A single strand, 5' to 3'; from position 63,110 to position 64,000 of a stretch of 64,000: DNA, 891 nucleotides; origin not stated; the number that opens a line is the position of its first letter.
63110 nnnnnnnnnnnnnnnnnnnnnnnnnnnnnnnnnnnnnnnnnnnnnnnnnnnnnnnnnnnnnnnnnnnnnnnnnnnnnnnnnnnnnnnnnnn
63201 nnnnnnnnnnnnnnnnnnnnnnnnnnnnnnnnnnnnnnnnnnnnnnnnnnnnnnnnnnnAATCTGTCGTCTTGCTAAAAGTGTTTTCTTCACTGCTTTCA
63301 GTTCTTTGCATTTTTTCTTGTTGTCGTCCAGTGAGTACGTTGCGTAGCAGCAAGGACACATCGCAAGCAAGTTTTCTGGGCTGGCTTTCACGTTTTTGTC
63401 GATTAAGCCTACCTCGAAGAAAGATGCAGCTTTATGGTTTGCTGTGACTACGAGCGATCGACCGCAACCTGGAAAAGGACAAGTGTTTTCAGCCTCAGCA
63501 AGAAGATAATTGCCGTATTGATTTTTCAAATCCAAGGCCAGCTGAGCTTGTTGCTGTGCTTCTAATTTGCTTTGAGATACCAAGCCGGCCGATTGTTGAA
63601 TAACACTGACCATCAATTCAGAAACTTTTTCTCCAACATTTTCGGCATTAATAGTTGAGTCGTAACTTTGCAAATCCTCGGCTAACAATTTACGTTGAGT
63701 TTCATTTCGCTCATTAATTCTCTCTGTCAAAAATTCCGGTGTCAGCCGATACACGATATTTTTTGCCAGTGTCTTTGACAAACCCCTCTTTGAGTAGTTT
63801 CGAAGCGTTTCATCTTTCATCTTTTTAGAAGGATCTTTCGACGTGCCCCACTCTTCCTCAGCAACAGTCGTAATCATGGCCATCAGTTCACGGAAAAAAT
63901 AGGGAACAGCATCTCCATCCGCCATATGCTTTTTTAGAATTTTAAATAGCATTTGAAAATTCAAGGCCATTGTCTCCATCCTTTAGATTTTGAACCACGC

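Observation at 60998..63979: Three-gene ABC-3C-like conflict cassette (zinc-knuckle effector, 74-aa middle component, DUF2326-type coiled-coil ABC ATPase)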

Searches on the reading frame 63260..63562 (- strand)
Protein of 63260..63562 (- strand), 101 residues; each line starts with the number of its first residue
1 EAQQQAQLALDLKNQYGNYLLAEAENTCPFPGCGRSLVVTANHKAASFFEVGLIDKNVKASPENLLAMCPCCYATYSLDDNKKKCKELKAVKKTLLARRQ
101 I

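Call 51: search_solved_structures(query=A4, max_evalue=10, show_alignments=5)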
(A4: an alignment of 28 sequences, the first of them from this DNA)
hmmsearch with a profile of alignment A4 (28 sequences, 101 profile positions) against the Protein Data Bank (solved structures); distinct sequences matched with E-value up to 10: 25.
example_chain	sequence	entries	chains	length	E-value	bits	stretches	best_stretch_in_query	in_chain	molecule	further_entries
6ghc_A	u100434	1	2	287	7.2e-07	31.9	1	20-89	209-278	5-methylcytosine-specific restriction enzyme A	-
5zmm_A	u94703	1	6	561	0.0016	21.2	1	21-91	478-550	Uncharacterized protein McrA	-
9om4_A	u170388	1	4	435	0.037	16.8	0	24-43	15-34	HNH endonuclease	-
9h0m_E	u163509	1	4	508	0.047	16.4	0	21-40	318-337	PIT54 protein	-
7prx_A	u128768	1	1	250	0.1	15.3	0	27-51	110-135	Glucocorticoid receptor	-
3bqd_A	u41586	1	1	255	0.11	15.3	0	27-51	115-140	Glucocorticoid receptor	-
1m2z_A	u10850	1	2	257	0.11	15.2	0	27-51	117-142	glucocorticoid receptor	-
7krj_D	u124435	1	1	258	0.11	15.2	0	27-51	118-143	Glucocorticoid receptor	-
4p6x_A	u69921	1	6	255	0.12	15.1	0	27-50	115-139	Glucocorticoid receptor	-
3mne_A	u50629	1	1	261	0.13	15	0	41-73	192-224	Glucocorticoid receptor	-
3mno_A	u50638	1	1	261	0.13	15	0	41-73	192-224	Glucocorticoid receptor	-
4p6w_A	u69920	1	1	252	0.14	14.9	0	27-50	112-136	Glucocorticoid receptor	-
3mnp_A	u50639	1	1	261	0.18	14.6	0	27-50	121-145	Glucocorticoid receptor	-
9nvu_P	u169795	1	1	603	0.28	13.9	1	57-98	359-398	OrufIscB-REC-swap 49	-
6jnl_A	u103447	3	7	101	0.38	13.5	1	20-40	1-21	Lysine-specific demethylase REF6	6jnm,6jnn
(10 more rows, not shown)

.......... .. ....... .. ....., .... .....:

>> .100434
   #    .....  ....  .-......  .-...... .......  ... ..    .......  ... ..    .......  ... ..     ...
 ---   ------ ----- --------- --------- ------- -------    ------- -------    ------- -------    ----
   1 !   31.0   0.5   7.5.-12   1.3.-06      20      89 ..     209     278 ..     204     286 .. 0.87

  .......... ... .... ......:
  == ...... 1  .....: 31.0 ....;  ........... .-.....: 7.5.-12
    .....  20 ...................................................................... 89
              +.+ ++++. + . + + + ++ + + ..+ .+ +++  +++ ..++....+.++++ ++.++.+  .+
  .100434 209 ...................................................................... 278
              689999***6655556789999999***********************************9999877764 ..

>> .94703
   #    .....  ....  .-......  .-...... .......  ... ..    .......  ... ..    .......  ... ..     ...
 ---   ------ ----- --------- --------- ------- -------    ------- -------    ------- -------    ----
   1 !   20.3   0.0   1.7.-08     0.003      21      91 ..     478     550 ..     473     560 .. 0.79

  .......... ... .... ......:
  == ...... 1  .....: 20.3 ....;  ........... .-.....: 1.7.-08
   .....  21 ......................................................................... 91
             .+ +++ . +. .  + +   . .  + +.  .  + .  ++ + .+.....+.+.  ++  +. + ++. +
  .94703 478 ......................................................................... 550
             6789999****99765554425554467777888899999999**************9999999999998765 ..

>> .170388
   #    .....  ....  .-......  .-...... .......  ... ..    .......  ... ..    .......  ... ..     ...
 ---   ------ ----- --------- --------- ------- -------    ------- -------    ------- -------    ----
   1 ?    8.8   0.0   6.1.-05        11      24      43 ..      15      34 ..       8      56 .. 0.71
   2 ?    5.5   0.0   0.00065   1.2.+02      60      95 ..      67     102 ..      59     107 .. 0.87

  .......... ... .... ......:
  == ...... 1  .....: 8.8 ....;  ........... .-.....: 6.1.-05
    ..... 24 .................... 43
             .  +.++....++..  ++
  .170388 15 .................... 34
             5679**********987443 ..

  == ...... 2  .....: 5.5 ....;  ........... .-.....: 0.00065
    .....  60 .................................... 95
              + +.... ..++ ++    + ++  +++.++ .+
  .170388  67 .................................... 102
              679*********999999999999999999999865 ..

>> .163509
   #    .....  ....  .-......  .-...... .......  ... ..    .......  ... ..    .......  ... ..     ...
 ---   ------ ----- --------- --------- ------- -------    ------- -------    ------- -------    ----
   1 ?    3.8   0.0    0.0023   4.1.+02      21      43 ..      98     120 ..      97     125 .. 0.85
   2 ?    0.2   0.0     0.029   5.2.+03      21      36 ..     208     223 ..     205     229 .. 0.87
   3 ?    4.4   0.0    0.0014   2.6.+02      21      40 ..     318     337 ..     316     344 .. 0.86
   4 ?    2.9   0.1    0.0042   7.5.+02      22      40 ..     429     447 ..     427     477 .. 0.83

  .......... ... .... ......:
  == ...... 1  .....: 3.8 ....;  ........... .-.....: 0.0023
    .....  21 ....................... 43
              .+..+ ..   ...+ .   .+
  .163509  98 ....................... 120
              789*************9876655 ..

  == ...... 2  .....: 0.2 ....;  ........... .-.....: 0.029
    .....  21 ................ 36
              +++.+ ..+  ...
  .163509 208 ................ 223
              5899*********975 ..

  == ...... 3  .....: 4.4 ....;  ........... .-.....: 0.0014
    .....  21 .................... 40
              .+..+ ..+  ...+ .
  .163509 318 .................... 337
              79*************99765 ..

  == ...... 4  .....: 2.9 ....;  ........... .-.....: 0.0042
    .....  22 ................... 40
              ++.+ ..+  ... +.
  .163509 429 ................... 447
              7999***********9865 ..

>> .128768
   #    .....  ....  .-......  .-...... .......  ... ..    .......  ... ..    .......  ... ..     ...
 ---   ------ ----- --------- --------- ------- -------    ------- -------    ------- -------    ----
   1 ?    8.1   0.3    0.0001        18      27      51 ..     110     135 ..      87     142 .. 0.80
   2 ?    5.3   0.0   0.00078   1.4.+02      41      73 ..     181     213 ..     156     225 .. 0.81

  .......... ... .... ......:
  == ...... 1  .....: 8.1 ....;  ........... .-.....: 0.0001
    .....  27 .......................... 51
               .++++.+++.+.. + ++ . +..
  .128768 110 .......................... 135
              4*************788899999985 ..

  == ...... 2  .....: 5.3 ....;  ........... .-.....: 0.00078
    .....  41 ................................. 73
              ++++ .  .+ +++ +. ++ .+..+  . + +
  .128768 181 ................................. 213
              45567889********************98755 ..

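Call 52: search_protein_families(library=pfam, alignment_id=A4, max_evalue=1)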
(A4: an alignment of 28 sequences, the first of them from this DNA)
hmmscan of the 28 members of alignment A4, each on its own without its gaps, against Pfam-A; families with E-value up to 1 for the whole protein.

A. member 1, seq(101 aa): 2 families
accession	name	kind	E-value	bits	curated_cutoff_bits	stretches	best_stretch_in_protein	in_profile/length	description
PF12251.13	SNAPC3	-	0.018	15.1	23.8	1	54-92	159-197/199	snRNA-activating protein complex (SNAPc), subunit 3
PF12192.13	CBP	-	0.02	15.5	25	1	6-53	5-52/78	Fungal calcium binding protein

B. families by the number of members that match (of 28 scanned): 82 families (the first 25 are shown)
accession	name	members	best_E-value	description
PF01844.29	HNH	12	0.00012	HNH endonuclease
PF13719.11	Zn_ribbon_5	7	0.0021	zinc-ribbon domain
PF13717.11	Zn_ribbon_4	6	0.00071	zinc-ribbon domain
PF01485.27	IBR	6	0.016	IBR domain, a half RING-finger domain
PF13391.12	HNH_2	3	0.00022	HNH endonuclease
PF12251.13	SNAPC3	3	0.018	snRNA-activating protein complex (SNAPc), subunit 3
PF21344.3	Zn_ribbon_LysW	3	0.018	Alpha-aminoadipate carrier protein LysW-like, globular domain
PF02754.22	CCG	3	0.05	Cysteine-rich domain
PF12677.13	DUF3797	3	0.1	Domain of unknown function (DUF3797)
PF18718.6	CxC5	2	2.8e-05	CxC5 like cysteine cluster associated with KDZ transposases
PF13240.11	Zn_Ribbon_1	2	0.0012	zinc-ribbon domain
PF12773.13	DZR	2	0.0014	Double zinc ribbon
PF14567.11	SUKH_5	2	0.0064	SMI1-KNR4 cell-wall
PF24460.1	DUF7575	2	0.0073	Domain of unknown function (DUF7575)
PF01396.24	Zn_ribbon_Top1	2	0.0091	Topoisomerase DNA binding C4 zinc finger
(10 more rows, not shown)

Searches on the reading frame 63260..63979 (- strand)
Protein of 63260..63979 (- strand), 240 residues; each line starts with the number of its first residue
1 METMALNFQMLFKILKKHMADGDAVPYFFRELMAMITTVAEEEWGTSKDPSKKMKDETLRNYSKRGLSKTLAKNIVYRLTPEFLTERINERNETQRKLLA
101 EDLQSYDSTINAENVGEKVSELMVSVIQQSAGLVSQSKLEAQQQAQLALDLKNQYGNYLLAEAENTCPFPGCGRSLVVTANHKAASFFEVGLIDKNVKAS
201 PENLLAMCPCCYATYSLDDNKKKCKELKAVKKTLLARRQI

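Call 27: search_protein_representatives(protein=window:63260-63979:-)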
Query: 240 residues. Proteins with E-value up to 0.001 (for the whole library): 193; up to 1e-10: 102; up to 1e-30: 29. The best 150 are listed.
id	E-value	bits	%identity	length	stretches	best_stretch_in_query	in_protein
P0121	1.2e-88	312.8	62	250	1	7-234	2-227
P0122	3.8e-71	255.6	55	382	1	7-237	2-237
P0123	8.8e-65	234.8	50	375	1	7-239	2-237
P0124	1.3e-63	231.0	48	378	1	7-238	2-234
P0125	7.1e-63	228.6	48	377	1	6-234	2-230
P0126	4.7e-61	222.6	46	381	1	5-237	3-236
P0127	2.4e-56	207.3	48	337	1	26-237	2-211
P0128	1.4e-55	204.8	46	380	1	4-237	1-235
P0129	4.0e-55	203.3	45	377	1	7-234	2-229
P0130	4.4e-55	203.1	43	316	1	7-237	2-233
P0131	9.5e-55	202.0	46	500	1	7-237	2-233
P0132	5.1e-54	199.6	44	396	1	5-235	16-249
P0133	1.6e-53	198.0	52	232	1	4-191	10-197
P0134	5.2e-51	189.8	43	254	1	7-208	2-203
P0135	9.6e-51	188.9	70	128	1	19-145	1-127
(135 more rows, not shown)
